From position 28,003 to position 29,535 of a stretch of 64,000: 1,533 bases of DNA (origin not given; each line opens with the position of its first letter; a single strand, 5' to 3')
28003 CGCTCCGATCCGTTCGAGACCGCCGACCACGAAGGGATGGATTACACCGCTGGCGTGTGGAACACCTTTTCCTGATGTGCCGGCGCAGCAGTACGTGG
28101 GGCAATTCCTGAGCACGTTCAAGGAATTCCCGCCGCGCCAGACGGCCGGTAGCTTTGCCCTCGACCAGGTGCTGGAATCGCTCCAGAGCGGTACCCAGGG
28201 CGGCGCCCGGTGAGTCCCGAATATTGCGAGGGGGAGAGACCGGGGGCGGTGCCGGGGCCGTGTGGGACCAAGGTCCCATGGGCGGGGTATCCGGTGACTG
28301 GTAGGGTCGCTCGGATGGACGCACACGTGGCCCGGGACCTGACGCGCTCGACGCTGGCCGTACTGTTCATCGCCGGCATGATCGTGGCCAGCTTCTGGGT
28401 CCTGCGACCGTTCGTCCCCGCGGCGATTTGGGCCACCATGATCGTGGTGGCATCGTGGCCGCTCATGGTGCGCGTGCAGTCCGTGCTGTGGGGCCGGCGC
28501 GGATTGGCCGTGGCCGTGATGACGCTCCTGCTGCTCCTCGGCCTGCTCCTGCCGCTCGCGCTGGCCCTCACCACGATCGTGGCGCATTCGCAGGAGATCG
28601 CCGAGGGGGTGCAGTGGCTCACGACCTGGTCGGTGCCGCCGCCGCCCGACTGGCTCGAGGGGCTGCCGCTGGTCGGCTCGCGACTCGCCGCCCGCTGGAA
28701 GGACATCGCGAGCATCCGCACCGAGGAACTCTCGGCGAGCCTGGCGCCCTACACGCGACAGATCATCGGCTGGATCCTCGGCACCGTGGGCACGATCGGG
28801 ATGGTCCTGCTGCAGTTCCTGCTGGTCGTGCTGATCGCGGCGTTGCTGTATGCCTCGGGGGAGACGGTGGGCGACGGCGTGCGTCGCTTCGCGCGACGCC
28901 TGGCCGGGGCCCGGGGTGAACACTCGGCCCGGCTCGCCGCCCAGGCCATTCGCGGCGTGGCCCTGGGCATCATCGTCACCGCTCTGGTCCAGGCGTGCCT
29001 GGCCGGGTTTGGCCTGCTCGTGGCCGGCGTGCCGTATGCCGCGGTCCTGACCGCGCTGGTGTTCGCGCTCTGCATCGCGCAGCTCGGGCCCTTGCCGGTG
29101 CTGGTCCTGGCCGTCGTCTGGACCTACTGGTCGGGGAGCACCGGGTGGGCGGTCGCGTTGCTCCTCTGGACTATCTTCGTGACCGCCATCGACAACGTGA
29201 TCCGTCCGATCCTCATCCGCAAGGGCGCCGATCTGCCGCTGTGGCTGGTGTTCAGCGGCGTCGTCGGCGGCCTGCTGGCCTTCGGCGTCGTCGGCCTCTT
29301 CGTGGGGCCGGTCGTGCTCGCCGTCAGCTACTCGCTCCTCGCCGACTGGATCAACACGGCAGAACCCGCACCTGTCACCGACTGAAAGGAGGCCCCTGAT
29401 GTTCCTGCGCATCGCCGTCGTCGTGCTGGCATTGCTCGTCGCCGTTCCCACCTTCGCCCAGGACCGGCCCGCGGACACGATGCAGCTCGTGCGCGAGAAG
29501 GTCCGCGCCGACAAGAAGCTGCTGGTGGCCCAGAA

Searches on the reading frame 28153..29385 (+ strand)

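Call 70: search_protein_families(library=pfam, proteins=[window:28153-29385:+], max_evalue=1e-12)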
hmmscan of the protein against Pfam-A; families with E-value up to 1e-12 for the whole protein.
window:28153-29385:+ (410 aa): 1 family
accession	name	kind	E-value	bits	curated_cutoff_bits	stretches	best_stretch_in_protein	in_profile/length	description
PF01594.21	AI-2E_transport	-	1.8e-40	139.6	34.3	1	68-399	2-326/327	AI-2E family transporter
